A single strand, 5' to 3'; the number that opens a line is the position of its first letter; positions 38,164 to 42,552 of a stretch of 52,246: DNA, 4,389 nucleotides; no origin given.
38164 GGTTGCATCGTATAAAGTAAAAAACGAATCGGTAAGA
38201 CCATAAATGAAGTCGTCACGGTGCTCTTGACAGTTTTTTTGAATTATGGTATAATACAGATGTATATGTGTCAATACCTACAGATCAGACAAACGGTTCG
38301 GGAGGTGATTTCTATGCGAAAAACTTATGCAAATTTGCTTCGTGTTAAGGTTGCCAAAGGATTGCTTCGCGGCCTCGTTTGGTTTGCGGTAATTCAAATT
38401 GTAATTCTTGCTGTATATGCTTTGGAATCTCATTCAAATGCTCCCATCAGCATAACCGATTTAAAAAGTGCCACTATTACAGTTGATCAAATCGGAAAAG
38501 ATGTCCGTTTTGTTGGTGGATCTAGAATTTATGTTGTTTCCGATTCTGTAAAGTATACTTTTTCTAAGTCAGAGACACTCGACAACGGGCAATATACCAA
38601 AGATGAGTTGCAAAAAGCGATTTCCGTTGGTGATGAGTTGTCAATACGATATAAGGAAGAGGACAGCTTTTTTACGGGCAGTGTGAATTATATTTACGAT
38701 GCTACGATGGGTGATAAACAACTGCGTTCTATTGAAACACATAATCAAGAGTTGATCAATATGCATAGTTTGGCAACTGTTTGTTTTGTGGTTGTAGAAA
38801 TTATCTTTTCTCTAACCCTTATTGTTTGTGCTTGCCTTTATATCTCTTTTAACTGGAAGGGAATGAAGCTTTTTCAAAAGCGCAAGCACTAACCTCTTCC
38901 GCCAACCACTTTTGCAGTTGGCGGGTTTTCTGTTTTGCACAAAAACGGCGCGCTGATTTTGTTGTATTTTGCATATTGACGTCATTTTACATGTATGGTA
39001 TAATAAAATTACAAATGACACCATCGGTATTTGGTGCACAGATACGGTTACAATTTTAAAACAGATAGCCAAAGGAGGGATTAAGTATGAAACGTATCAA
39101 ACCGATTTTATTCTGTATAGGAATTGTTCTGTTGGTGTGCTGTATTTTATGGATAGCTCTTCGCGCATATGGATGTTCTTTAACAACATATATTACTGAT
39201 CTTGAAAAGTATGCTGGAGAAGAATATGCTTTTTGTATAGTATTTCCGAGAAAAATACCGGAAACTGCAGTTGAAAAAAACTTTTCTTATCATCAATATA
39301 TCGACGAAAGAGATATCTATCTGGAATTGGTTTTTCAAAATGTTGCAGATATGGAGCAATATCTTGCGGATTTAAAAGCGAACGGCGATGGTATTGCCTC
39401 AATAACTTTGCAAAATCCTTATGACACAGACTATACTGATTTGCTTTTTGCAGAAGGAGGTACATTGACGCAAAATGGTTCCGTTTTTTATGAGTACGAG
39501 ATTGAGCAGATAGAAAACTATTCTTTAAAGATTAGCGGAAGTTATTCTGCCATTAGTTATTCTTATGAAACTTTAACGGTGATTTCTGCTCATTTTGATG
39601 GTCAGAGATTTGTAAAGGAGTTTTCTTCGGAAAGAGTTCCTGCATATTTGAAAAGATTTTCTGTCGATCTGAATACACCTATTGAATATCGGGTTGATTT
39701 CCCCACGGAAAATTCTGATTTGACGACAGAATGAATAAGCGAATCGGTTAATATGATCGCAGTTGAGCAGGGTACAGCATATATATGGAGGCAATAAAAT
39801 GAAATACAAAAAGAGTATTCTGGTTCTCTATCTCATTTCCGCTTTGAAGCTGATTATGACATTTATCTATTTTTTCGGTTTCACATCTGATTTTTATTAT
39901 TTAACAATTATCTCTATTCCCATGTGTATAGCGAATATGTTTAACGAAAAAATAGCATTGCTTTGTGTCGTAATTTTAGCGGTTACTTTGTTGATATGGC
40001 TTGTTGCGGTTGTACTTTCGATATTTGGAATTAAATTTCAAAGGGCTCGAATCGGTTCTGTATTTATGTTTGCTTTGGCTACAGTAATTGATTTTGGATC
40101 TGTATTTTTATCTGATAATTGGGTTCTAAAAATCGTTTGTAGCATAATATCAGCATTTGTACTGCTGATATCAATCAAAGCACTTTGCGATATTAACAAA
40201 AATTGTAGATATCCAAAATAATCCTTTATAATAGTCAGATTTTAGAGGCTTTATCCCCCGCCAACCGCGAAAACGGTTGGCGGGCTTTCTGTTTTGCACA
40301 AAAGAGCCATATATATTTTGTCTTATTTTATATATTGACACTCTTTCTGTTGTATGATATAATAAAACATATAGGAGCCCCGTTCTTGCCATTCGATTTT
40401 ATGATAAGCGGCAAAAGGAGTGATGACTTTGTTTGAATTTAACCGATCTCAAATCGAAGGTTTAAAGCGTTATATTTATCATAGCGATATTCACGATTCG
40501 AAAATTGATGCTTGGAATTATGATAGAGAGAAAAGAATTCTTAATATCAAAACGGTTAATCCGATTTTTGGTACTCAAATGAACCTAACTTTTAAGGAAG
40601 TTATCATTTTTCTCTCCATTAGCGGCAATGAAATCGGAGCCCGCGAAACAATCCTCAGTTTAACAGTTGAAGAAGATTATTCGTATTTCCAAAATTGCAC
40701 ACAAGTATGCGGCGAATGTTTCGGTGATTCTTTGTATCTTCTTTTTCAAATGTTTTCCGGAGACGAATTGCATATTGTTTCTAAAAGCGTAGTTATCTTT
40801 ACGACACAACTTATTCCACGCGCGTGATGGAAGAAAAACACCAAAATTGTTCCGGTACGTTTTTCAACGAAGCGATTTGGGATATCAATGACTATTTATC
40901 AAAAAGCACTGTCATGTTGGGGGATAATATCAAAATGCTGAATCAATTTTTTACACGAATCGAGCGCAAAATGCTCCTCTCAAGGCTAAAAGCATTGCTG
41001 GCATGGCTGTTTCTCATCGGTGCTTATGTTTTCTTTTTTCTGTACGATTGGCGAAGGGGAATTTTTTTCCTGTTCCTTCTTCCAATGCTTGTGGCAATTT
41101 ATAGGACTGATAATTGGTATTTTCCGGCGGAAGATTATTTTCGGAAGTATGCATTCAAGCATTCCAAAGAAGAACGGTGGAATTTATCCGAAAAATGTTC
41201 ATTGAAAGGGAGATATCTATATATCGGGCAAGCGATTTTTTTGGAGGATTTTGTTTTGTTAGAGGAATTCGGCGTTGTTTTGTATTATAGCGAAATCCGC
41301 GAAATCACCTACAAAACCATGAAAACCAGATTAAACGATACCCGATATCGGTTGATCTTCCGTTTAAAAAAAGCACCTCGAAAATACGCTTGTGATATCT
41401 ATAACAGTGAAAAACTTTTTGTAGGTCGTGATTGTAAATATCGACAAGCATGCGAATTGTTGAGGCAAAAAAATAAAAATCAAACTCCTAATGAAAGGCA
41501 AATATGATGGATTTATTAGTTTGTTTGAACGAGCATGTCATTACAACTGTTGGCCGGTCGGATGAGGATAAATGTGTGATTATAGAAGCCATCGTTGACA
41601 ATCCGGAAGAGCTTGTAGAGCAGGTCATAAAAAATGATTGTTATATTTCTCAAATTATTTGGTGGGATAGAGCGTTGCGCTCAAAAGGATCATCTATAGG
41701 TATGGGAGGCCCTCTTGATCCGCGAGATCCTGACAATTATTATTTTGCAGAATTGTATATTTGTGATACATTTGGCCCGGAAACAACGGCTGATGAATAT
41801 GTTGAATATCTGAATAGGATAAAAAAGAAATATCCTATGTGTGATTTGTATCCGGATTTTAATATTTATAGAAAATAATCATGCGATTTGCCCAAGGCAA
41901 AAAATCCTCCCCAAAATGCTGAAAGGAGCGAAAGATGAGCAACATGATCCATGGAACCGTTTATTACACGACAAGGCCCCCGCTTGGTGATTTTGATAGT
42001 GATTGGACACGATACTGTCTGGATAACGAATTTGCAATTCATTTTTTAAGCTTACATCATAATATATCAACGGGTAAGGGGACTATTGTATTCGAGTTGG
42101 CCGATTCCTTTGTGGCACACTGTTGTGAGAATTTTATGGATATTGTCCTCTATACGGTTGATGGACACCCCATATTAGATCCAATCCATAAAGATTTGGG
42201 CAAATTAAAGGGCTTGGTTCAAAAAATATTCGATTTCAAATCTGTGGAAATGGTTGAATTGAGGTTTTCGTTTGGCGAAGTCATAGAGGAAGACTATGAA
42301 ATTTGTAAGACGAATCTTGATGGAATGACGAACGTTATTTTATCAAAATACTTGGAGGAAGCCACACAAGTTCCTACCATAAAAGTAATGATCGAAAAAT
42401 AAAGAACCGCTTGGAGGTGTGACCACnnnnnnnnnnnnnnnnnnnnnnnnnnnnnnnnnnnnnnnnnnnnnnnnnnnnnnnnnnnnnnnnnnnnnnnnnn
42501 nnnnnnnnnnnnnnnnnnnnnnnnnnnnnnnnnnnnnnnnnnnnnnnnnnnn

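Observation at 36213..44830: AT-rich 8.6-kb island made of four hairpin-bounded, promoter-headed cassettes encoding 15 small orphan proteins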

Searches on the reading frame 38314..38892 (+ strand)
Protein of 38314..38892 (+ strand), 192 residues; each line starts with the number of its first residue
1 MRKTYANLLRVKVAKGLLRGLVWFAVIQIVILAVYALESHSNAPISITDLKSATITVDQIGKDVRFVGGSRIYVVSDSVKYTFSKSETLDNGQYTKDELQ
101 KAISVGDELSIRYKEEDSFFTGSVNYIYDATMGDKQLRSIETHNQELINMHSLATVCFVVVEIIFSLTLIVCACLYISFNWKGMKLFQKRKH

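Call 9: search_protein_families(library=pfam, max_evalue=0.1, proteins=[window:38314-38892:+])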
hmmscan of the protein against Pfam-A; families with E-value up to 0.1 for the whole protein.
window:38314-38892:+ (192 aa): 2 families
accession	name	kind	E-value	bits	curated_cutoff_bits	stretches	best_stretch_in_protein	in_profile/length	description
PF06143.16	Baculo_11_kDa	-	0.042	13.9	28.4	1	131-172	16-57/84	Baculovirus 11 kDa family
PF06026.20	Rib_5-P_isom_A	-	0.073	13.1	26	0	94-152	95-152/173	Ribose 5-phosphate isomerase A (phosphoriboisomerase A)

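Call 27: find_encoding_contigs(protein=window:38314-38892:+, flank=10000, max_places=10)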
Protein window:38314-38892:+ (192 aa): 2 contigs read that carry it; 1 place shown.
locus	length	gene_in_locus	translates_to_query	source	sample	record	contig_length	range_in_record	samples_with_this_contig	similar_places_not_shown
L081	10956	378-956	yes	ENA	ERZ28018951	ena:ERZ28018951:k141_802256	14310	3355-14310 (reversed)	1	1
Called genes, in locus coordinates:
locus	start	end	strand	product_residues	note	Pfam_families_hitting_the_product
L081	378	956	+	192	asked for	-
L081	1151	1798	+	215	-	-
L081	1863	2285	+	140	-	-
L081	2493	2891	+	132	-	-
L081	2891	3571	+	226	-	-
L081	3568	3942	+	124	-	-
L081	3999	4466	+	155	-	-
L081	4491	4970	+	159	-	-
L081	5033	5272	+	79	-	-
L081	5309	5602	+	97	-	-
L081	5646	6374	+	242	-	-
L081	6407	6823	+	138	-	-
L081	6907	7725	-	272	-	PF07883:Cupin_2 (weak), PF00165:HTH_AraC, PF12833:HTH_18, PF00165:HTH_AraC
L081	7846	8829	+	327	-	PF08240:ADH_N, PF00107:ADH_zinc_N, PF13602:ADH_zinc_N_2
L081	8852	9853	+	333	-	PF01370:Epimerase (weak), PF16363:GDP_Man_Dehyd (faint)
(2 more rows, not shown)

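Call 31: search_protein_families(library=padloc, max_evalue=0.1, proteins=[window:38314-38892:+])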
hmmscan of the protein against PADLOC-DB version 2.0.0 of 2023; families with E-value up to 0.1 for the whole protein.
window:38314-38892:+ (192 aa): 0 families

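Call 34: search_protein_families(library=ncbifam, max_evalue=0.1, proteins=[window:38314-38892:+])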
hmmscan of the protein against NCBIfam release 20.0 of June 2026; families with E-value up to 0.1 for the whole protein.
window:38314-38892:+ (192 aa): 0 families

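Call 39: search_protein_families(library=phrogs, max_evalue=0.01, proteins=[window:38314-38892:+])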
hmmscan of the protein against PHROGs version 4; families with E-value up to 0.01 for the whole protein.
window:38314-38892:+ (192 aa): 0 families

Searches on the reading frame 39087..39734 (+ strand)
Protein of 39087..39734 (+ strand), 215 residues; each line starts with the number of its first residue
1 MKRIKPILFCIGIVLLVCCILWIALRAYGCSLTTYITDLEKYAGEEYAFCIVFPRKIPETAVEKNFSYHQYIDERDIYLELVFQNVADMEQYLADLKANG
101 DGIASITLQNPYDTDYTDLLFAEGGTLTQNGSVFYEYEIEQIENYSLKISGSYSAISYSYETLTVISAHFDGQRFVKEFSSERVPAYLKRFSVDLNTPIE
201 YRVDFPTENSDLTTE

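Call 9: search_protein_families(library=pfam, max_evalue=0.1, proteins=[window:39087-39734:+])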
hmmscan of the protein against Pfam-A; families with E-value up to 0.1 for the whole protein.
window:39087-39734:+ (215 aa): 1 family
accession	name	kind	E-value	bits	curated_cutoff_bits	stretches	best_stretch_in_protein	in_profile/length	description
PF19079.5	CFSR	-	0.053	14.2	27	1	94-115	9-30/49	Collagen-flanked surface repeat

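Call 26: find_encoding_contigs(protein=window:39087-39734:+, flank=10000, max_places=10)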
Protein window:39087-39734:+ (215 aa): 4 contigs read that carry it; 3 places shown.
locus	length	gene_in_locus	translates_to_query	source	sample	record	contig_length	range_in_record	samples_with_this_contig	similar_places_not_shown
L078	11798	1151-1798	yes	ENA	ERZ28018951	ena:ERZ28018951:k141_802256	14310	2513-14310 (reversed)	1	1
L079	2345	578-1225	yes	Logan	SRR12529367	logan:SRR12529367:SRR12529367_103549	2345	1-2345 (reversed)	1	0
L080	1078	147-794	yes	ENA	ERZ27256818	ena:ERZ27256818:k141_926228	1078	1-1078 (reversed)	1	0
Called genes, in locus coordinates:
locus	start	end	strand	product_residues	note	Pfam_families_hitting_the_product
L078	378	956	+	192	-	-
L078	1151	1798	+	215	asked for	-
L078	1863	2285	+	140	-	-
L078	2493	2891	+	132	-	-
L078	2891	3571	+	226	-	-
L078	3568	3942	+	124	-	-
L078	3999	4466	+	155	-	-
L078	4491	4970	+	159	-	-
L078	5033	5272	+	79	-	-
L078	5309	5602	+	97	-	-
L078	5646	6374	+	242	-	-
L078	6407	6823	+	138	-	-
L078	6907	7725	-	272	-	PF07883:Cupin_2 (weak), PF00165:HTH_AraC, PF12833:HTH_18, PF00165:HTH_AraC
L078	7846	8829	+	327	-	PF08240:ADH_N, PF00107:ADH_zinc_N, PF13602:ADH_zinc_N_2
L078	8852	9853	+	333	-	PF01370:Epimerase (weak), PF16363:GDP_Man_Dehyd (faint)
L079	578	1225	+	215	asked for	-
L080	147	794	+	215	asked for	-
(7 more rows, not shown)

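Call 31: search_protein_families(library=padloc, max_evalue=0.1, proteins=[window:39087-39734:+])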
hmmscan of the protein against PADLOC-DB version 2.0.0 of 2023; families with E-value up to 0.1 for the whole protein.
window:39087-39734:+ (215 aa): 0 families

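Call 34: search_protein_families(library=ncbifam, max_evalue=0.1, proteins=[window:39087-39734:+])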
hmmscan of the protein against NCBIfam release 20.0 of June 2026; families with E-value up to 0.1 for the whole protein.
window:39087-39734:+ (215 aa): 1 family
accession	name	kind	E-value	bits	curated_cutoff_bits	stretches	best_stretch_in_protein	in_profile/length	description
NF002965.0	PRK03636.1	equivalog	0.071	12.7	182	1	58-99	78-119/181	ReoY family proteolytic degradation factor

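Call 39: search_protein_families(library=phrogs, max_evalue=0.01, proteins=[window:39087-39734:+])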
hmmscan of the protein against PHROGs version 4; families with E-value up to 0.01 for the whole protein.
window:39087-39734:+ (215 aa): 0 families

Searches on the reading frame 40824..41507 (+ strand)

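Call 9: search_protein_families(library=pfam, max_evalue=0.1, proteins=[window:40824-41507:+])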
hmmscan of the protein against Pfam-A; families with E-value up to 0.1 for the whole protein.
window:40824-41507:+ (227 aa): 1 family
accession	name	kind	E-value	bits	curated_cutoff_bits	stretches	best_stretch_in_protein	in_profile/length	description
PF22479.2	Pam3_gp18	-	0.032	15.1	24.2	1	157-208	5-57/101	Cyanophage baseplate Pam3 plug gp18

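Call 31: search_protein_families(library=padloc, max_evalue=0.1, proteins=[window:40827-41507:+])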
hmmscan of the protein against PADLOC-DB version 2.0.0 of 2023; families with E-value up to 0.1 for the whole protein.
window:40827-41507:+ (226 aa): 1 family
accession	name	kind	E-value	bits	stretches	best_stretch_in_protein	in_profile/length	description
PDLC00685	Effector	-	0.0032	15.3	1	26-73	38-86/174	2TM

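Call 34: search_protein_families(library=ncbifam, max_evalue=0.1, proteins=[window:40827-41507:+])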
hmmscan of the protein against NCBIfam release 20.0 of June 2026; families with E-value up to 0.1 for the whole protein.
window:40827-41507:+ (226 aa): 0 families

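Call 39: search_protein_families(library=phrogs, max_evalue=0.01, proteins=[window:40827-41507:+])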
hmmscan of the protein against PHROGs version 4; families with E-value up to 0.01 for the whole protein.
window:40827-41507:+ (226 aa): 0 families

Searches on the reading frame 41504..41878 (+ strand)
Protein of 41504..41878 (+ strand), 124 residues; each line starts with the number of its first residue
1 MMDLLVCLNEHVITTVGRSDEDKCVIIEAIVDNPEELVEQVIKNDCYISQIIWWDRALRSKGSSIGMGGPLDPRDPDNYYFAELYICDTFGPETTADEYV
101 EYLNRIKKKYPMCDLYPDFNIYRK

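Call 9: search_protein_families(library=pfam, max_evalue=0.1, proteins=[window:41504-41878:+])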
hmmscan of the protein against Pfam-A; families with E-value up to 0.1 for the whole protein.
window:41504-41878:+ (124 aa): 0 families

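Call 31: search_protein_families(library=padloc, max_evalue=0.1, proteins=[window:41504-41878:+])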
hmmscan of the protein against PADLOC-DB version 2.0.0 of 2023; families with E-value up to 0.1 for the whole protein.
window:41504-41878:+ (124 aa): 0 families

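Call 34: search_protein_families(library=ncbifam, max_evalue=0.1, proteins=[window:41504-41878:+])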
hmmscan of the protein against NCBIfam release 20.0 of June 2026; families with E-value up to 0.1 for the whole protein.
window:41504-41878:+ (124 aa): 0 families

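Call 39: search_protein_families(library=phrogs, max_evalue=0.01, proteins=[window:41504-41878:+])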
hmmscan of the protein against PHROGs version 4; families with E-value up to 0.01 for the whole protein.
window:41504-41878:+ (124 aa): 0 families

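Call 89: find_related_loci(query=A6, collection=viral_contigs, flank=8000)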
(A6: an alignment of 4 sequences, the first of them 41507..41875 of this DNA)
Query A6 (123 aa) in viral_contigs; peptide patterns used: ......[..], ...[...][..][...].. (x = any residue, [..] = any of these).
44 stretches matched a pattern, but none encodes a relative of the query by tblastn (E <= 1e-3).

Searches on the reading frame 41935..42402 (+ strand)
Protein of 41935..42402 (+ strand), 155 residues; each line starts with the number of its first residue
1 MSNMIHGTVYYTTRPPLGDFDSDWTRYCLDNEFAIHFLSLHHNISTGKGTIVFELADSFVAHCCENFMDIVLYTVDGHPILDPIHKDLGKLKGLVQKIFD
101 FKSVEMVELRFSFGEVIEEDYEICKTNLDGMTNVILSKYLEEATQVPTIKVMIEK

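Call 9: search_protein_families(library=pfam, max_evalue=0.1, proteins=[window:41935-42402:+])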
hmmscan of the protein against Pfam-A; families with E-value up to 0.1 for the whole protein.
window:41935-42402:+ (155 aa): 1 family
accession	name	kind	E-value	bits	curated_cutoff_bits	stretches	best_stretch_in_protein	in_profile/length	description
PF00160.26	Pro_isomerase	-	0.034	14.8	21.7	1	43-72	3-33/159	Cyclophilin type peptidyl-prolyl cis-trans isomerase/CLD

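Call 31: search_protein_families(library=padloc, max_evalue=0.1, proteins=[window:41935-42402:+])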
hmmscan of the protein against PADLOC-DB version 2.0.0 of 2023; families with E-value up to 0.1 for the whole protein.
window:41935-42402:+ (155 aa): 0 families

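Call 34: search_protein_families(library=ncbifam, max_evalue=0.1, proteins=[window:41935-42402:+])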
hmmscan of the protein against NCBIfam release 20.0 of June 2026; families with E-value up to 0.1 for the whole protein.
window:41935-42402:+ (155 aa): 0 families

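Call 39: search_protein_families(library=phrogs, max_evalue=0.01, proteins=[window:41935-42402:+])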
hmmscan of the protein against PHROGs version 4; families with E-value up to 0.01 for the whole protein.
window:41935-42402:+ (155 aa): 0 families

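Call 97: find_related_loci(query=A7, collection=viral_contigs, flank=8000)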
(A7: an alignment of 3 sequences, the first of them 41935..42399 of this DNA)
Query A7 (155 aa) in viral_contigs; peptide patterns used: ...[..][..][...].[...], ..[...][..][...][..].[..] (x = any residue, [..] = any of these).
57 stretches matched a pattern, but none encodes a relative of the query by tblastn (E <= 1e-3).
